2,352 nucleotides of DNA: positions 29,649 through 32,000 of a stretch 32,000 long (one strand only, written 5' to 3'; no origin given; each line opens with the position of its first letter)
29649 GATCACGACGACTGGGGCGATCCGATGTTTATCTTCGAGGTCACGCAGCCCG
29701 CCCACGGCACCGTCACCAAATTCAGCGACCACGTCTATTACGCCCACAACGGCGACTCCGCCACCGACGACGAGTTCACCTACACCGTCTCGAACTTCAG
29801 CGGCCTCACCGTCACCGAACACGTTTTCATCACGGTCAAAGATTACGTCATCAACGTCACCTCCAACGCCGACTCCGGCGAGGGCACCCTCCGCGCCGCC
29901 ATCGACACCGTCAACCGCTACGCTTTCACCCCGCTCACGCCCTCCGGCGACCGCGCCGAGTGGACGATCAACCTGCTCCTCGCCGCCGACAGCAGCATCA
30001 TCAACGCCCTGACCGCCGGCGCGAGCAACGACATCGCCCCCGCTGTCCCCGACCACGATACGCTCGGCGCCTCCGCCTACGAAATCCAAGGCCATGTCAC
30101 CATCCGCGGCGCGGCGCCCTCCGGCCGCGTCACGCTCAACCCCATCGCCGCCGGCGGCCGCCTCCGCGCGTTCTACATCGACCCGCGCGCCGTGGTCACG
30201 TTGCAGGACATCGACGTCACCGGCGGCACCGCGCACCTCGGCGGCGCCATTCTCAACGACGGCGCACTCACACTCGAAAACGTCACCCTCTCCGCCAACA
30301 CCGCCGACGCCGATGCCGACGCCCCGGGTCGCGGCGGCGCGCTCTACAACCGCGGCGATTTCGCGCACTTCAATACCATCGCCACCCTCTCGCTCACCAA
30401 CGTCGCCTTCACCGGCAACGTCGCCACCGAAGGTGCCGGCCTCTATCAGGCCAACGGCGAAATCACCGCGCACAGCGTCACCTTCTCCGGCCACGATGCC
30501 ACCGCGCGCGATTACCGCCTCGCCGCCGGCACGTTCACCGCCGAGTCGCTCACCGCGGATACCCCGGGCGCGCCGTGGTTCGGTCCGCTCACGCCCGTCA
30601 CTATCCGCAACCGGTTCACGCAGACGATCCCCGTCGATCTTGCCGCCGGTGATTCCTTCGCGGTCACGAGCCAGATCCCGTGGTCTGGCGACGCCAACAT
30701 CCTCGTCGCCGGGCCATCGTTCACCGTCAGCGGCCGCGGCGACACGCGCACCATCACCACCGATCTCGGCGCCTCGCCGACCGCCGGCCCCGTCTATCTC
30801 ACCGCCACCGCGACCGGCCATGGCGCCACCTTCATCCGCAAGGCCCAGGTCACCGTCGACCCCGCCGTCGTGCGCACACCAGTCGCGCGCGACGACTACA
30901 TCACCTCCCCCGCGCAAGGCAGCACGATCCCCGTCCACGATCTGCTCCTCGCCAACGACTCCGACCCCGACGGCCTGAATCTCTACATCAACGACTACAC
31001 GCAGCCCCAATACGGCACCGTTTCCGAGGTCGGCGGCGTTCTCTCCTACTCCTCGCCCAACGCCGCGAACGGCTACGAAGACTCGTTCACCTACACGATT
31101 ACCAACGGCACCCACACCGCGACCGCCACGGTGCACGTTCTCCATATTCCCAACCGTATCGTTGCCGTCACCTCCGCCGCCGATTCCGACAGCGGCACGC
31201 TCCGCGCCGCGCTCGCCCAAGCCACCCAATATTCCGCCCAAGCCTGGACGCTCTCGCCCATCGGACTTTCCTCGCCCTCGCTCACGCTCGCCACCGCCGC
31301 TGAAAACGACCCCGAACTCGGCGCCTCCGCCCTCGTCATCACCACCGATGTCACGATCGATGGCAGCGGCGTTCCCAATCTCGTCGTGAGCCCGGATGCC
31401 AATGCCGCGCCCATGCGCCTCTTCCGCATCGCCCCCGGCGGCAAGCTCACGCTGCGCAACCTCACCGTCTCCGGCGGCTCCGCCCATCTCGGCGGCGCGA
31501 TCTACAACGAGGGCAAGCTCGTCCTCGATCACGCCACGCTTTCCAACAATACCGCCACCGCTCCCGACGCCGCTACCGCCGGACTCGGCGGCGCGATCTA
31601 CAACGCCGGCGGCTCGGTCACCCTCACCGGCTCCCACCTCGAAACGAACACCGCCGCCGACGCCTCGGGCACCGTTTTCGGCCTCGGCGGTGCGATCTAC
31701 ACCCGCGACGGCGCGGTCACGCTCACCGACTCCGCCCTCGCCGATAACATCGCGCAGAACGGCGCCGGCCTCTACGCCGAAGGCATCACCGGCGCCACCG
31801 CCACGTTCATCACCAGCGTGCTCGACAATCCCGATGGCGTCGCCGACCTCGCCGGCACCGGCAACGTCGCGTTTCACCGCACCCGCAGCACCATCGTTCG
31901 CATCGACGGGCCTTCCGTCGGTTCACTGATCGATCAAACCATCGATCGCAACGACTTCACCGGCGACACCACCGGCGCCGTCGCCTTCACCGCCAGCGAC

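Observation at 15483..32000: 16.5-kb stop-free + strand frame missing from the ORF track: a giant secreted protein of at least 5,506 aa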

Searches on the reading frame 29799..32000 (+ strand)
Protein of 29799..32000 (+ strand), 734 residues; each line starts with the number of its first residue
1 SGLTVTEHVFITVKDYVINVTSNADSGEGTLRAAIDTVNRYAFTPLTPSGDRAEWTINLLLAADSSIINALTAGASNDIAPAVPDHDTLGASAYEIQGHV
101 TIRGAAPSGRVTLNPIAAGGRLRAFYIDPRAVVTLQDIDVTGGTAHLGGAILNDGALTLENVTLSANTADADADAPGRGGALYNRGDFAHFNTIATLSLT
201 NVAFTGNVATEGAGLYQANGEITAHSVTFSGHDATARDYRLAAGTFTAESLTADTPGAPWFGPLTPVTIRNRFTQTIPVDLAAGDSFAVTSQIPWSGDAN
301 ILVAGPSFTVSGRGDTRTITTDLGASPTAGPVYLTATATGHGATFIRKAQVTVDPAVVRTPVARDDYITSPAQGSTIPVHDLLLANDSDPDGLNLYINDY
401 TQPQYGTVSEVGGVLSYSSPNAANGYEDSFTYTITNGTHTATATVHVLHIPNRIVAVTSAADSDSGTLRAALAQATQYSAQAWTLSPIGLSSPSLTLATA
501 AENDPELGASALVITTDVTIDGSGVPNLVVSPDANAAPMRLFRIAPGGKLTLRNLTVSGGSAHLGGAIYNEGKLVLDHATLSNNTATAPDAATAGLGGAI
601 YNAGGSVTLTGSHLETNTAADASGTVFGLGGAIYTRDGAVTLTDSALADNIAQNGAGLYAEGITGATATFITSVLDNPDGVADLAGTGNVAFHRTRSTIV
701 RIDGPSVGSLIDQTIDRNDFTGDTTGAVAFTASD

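Call 33: search_protein_families(library=pfam, proteins=[window:29799-32000:+], max_evalue=1)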
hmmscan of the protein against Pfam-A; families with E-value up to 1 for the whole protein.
window:29799-32000:+ (734 aa): 3 families
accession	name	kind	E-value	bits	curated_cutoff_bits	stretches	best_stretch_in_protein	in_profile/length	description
PF17963.7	Big_9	-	2.6e-14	54.3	23.6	1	360-447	3-88/89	Bacterial Ig domain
PF17892.7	Cadherin_5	-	2.7e-06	27.6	26.5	1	360-446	4-94/98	Cadherin-like domain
PF02415.23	Chlam_PMP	-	3.4e-05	24.1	20.6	1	580-602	3-18/19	Chlamydia polymorphic membrane protein (Chlamydia_PMP) repeat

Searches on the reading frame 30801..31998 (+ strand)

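Call 10: find_related_loci(query=window:30801-31998:+, collection=genome_contigs, flank=10000)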
Query window:30801-31998:+ (399 aa) in genome_contigs; peptide patterns used: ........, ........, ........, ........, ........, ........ (x = any residue, [..] = any of these).
189 stretches matched a pattern; 32 encode a relative of the query (tblastn E <= 1e-3); 32 distinct loci.
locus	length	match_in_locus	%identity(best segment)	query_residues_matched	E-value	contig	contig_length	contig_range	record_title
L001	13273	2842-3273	33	206-337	3e-11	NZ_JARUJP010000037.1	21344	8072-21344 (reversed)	Clostridium tanneri strain A1-XYC3 assembly_contig_37, whole genome shotgun sequence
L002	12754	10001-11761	35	155-362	4e-11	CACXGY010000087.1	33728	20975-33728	uncultured bacterium isolate RUG11253 genome assembly, contig: RUG11253_asm_87, whole genome shotgun sequence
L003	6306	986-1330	33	205-315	7e-11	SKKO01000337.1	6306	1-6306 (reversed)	MAG: Balneolaceae bacterium isolate CSSed162cmA_161 CSSed16-2cmA-58741, whole genome shotgun sequence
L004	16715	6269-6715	32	210-366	2e-10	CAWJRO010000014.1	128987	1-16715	MAG: uncultured Methanobacteriaceae archaeon isolate MFD01299.bin.2.199 genome assembly, contig: contig_35855, whole gen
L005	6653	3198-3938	30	172-353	4e-10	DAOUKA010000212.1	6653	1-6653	MAG TPA_asm: Anaerolineae bacterium isolate S35_287 k185_123257, whole genome shotgun sequence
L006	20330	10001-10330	32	204-325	4e-10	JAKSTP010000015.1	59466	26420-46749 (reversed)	MAG: Treponema sp. isolate Horse_feces310 MAG310_15, whole genome shotgun sequence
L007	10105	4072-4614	27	173-336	7e-10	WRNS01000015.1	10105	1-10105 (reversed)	MAG: Methanobrevibacter sp. isolate Th196P4bin56 JGI24702J35022_10003067, whole genome shotgun sequence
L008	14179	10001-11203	32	206-346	2e-9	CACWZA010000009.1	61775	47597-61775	uncultured bacterium isolate RUG11040 genome assembly, contig: RUG11040_asm_9, whole genome shotgun sequence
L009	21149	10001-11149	36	210-389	1e-8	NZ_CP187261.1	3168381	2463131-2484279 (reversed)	Methanobacterium sp. MBAC-LM chromosome, complete genome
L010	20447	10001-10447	36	189-316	1e-8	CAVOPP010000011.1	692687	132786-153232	MAG: uncultured Methanobacteriaceae archaeon isolate MFD00032.bin.1.135 genome assembly, contig: contig_95334, whole gen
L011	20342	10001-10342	34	180-298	3e-8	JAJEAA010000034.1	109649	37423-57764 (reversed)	MAG: Anaerolineae bacterium isolate jk18x7bins.23 k141_662152, whole genome shotgun sequence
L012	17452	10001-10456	31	108-252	2e-8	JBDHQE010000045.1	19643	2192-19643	MAG: Verrucomicrobiales bacterium isolate AS-MESO-3CA.15 NODE_11966_length_19643_cov_3.142543, whole genome shotgun sequ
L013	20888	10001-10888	36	228-364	7e-9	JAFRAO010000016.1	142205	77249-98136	Bacterium isolate RGIG2320 Goat_Duodenum.Co__c315486, whole genome shotgun sequence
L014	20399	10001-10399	31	174-298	4e-7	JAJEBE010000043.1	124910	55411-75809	MAG: Anaerolineae bacterium isolate jk18x8bins.27 k141_69356, whole genome shotgun sequence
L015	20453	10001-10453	27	109-252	5e-7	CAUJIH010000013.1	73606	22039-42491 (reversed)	MAG: Verrucomicrobiota bacterium isolate KLAP133 genome assembly, contig: KLAP133_246466, whole genome shotgun sequence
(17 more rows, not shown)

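Call 14: find_related_loci(query=window:30801-31998:+, collection=metagenome_contigs, flank=10000)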
Query window:30801-31998:+ (399 aa) in metagenome_contigs; peptide patterns used: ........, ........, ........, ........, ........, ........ (x = any residue, [..] = any of these).
178 stretches matched a pattern; 19 encode a relative of the query (tblastn E <= 1e-3); 19 distinct loci.
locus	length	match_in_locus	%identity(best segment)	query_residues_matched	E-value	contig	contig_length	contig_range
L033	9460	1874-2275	35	174-328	2e-13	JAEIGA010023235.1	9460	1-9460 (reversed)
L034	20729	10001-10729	33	178-336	3e-13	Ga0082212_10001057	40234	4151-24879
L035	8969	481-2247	38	183-325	5e-13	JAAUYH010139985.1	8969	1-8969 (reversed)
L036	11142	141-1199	32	178-352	2e-12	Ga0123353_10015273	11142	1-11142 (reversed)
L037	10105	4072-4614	27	173-336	2e-10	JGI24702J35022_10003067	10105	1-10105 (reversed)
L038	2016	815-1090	37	231-339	2e-9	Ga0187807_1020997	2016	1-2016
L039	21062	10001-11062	37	214-366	2e-9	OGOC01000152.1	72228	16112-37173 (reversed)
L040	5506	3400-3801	34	11-158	3e-9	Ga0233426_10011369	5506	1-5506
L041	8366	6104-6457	38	227-330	6e-9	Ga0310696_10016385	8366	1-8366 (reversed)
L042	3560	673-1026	39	227-323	1e-8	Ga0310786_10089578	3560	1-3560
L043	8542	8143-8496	39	231-323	2e-8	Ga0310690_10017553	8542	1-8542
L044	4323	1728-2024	38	214-325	4e-8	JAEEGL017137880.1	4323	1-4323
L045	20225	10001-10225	45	223-296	1e-7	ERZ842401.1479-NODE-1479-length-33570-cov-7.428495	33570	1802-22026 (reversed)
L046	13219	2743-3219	27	204-348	4e-6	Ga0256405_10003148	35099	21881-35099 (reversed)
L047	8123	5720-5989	35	209-297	5e-6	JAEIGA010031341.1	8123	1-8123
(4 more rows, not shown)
